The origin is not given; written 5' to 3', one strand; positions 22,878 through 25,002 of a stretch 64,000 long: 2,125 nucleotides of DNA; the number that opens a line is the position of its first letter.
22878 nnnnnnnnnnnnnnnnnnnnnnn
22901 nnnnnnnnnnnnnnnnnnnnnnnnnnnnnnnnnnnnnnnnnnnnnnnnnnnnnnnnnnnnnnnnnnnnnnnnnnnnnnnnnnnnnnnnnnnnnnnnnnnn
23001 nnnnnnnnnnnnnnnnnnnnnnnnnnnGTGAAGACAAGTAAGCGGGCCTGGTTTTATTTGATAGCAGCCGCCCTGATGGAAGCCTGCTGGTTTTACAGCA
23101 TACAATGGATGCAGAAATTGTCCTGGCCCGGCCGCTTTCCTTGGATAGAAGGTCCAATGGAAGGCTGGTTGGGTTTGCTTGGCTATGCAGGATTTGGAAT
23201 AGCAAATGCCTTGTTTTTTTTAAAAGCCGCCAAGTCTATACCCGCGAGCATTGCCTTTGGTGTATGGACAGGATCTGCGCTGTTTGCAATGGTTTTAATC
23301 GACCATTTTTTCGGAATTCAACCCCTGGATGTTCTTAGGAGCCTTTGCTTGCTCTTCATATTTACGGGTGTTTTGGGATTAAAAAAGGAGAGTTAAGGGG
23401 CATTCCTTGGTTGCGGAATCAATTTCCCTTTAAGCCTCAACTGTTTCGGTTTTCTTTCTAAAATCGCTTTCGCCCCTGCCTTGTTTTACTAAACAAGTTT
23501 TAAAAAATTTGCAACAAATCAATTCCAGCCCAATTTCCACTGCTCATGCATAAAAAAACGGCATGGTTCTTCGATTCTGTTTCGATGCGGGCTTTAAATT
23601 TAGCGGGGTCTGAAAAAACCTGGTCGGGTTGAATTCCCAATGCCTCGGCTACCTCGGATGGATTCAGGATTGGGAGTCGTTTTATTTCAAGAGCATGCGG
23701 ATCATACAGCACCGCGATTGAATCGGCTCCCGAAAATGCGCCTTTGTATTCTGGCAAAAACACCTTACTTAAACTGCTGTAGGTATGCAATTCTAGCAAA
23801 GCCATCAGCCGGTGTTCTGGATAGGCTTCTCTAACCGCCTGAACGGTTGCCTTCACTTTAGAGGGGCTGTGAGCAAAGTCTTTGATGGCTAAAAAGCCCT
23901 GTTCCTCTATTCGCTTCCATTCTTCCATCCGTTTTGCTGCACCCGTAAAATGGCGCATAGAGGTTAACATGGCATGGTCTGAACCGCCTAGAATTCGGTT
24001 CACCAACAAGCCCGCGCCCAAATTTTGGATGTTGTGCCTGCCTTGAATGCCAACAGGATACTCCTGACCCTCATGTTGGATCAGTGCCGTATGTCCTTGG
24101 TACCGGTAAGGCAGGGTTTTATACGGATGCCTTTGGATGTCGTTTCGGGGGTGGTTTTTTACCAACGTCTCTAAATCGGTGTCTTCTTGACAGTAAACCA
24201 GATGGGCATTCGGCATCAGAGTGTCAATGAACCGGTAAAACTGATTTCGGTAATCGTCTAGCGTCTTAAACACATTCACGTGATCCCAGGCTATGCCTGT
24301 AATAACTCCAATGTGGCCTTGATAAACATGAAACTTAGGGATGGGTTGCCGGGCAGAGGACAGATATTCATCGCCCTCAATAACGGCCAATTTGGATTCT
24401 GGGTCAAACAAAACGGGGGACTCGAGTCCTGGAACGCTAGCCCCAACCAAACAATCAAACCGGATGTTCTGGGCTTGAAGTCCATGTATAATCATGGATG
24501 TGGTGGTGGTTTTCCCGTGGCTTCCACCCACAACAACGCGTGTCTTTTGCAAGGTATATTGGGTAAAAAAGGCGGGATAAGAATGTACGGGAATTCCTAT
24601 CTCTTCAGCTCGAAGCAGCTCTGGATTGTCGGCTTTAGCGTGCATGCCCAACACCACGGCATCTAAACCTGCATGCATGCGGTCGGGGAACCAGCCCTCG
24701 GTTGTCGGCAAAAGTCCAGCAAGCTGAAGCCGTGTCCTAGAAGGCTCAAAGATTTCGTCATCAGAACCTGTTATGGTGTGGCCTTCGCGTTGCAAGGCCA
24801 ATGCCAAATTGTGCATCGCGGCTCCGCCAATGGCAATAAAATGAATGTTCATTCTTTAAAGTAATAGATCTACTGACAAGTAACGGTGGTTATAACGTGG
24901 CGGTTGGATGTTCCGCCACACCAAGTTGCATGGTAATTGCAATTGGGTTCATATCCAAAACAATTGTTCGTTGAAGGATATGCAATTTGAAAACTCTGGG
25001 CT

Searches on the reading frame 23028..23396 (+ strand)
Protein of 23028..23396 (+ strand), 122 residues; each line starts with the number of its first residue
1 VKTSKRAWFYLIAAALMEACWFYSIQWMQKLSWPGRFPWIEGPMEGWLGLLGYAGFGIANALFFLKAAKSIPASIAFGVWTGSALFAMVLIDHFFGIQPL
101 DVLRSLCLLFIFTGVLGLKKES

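Call 80: search_protein_families(library=ncbifam, proteins=[window:23028-23396:+], max_evalue=0.00001)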
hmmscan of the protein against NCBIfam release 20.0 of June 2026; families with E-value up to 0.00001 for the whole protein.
window:23028-23396:+ (122 aa): 1 family
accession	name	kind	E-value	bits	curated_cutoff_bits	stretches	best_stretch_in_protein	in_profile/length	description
NF033137.0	SMR_qac_int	equivalog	4.2e-06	27.3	188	1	54-118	37-100/109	Qac family quaternary ammonium compound efflux SMR transporter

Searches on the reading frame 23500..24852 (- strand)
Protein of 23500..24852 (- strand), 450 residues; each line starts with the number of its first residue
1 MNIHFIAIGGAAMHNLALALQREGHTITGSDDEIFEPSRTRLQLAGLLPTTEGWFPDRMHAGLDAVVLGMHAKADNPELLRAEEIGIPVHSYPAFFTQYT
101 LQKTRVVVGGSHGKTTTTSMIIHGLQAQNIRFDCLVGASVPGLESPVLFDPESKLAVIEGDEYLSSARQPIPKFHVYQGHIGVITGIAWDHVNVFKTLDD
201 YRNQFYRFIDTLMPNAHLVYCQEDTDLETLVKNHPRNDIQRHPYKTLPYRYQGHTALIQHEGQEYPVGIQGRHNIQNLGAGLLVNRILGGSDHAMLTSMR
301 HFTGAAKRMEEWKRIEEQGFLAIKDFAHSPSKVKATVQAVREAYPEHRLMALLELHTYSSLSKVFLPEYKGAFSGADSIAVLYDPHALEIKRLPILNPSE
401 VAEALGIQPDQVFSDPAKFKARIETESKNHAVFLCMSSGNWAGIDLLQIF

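Call 3: search_protein_families(library=pfam, proteins=[window:23500-24852:-], max_evalue=1)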
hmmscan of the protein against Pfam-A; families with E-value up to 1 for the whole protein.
window:23500-24852:- (450 aa): 3 families
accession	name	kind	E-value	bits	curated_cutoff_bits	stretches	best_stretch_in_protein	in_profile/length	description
PF08245.18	Mur_ligase_M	-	1.2e-12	48.7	24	1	108-283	1-198/200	Mur ligase middle domain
PF01225.30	Mur_ligase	-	8.8e-10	39.3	21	1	2-100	1-91/95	Mur ligase family, catalytic domain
PF02875.26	Mur_ligase_C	-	6.4e-06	27.5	28.4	1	308-439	2-127/127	Mur ligase, glutamate ligase domain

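Call 4: search_protein_families(library=ncbifam, proteins=[window:23500-24852:-], max_evalue=1)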
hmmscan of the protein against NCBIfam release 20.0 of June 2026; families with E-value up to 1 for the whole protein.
window:23500-24852:- (450 aa): 24 families
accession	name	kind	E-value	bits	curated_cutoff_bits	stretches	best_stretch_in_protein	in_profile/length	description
TIGR01082.1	murC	equivalog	7.4e-64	216.5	335.1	1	2-440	1-440/449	UDP-N-acetylmuramate--L-alanine ligase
TIGR01081.1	mpl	equivalog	1.7e-37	129.5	388.7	1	3-445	2-440/448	UDP-N-acetylmuramate:L-alanyl-gamma-D-glutamyl-meso-diaminopimelate ligase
NF011171.0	PRK14573.1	equivalog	2.7e-30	104.9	1015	1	3-384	7-378/809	bifunctional UDP-N-acetylmuramate--L-alanine ligase/D-alanine--D-alanine ligase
TIGR01087.1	murD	equivalog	1.1e-19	70.9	211.95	1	9-341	5-336/441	UDP-N-acetylmuramoyl-L-alanine--D-glutamate ligase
NF053645.1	pMurC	equivalog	1.2e-15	57.2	560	2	259-346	305-391/492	pseudomurein biosynthesis peptide ligase pMurC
TIGR01085.1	murE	subfamily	1.3e-14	53.9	257.3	2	180-352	179-363/472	UDP-N-acetylmuramyl-tripeptide synthetase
NF053648.1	pMurE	equivalog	4.2e-14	52.1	600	2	178-346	189-353/464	pseudomurein biosynthesis peptide ligase pMurE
NF001124.0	PRK00139.1-2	equivalog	4.9e-12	45.3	476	1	180-351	200-381/500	UDP-N-acetylmuramoyl-L-alanyl-D-glutamate--2,6-diaminopimelate ligase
NF001126.0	PRK00139.1-4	equivalog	1.5e-11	43.5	373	1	180-345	195-367/486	UDP-N-acetylmuramoyl-L-alanyl-D-glutamate--2,6-diaminopimelate ligase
TIGR01143.1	murF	subfamily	1.6e-09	37.2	288.6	1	98-348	69-326/418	UDP-N-acetylmuramoyl-tripeptide--D-alanyl-D-alanine ligase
NF008896.0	PRK11929.1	equivalog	1.7e-09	36.1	1023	1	180-350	203-388/965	bifunctional UDP-N-acetylmuramoyl-L-alanyl-D-glutamate--2,6-diaminopimelate ligase MurE/UDP-N-acetylmuramoyl-tripeptide--D-alanyl-D-alanine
NF053647.1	pMurD2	equivalog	1.1e-06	27.8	550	2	179-312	174-283/405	pseudomurein biosynthesis peptide ligase pMurD2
NF001123.0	PRK00139.1-1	equivalog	4.4e-05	22.3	586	1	247-343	277-373/493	UDP-N-acetylmuramoyl-L-alanyl-D-glutamate--2,6-diaminopimelate ligase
NF052464.1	L2IsogltmlsynMurTStaph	equivalog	0.00013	20.9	800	1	106-162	51-111/435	lipid II isoglutaminyl synthase subunit MurT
TIGR02068.2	cya_phycin_syn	equivalog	0.00015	19.9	850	1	245-347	653-758/862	cyanophycin synthetase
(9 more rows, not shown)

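Call 51: search_solved_structures(query=window:23500-24852:-, max_evalue=1e-10)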
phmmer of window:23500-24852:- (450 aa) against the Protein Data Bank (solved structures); distinct sequences matched with E-value up to 1e-10: 14.
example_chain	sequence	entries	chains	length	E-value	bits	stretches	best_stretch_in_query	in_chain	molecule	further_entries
9ir5_A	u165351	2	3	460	3.8e-34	121.7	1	2-388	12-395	UDP-N-acetylmuramate--L-alanine ligase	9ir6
3hn7_A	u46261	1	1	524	2.7e-29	105.7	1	1-219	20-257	UDP-N-acetylmuramate-L-alanine ligase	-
1gqq_A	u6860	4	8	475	6.4e-29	104.5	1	2-384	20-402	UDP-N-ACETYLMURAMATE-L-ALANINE LIGASE | UDP-N-acetylmuramate--alanine ligase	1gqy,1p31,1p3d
7bva_A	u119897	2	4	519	8.4e-29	104.1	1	2-407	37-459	UDP-N-acetylmuramate--L-alanine ligase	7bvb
6cau_A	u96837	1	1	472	1e-27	100.5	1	2-379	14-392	UDP-N-acetylmuramate--L-alanine ligase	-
2f00_A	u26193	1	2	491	4e-27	98.5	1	2-381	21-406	UDP-N-acetylmuramate--L-alanine ligase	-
4hv4_A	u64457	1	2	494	1.7e-26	96.5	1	2-381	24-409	UDP-N-acetylmuramate--L-alanine ligase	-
6x9f_A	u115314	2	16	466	9.8e-24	87.4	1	2-364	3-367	UDP-N-acetylmuramate--L-alanine ligase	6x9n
29zm_A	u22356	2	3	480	1.1e-23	87.2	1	2-364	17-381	UDP-N-acetylmuramate--L-alanine ligase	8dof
9s8i_A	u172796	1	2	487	1.1e-23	87.2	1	2-364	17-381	UDP-N-acetylmuramate--L-alanine ligase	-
1j6u_A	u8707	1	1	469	1.7e-19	73.4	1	1-392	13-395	UDP-N-acetylmuramate-alanine ligase MurC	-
3eag_A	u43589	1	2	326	2.6e-18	69.5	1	2-222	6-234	UDP-N-acetylmuramate:L-alanyl-gamma-D-glutamyl-meso-diaminopimelate ligase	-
8egm_A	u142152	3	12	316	1.2e-12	50.8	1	2-305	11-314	UDP-N-acetylmuramate--L-alanine ligase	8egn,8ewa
5vvw_A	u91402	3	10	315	1.3e-12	50.8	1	2-305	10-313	UDP-N-acetylmuramate--L-alanine ligase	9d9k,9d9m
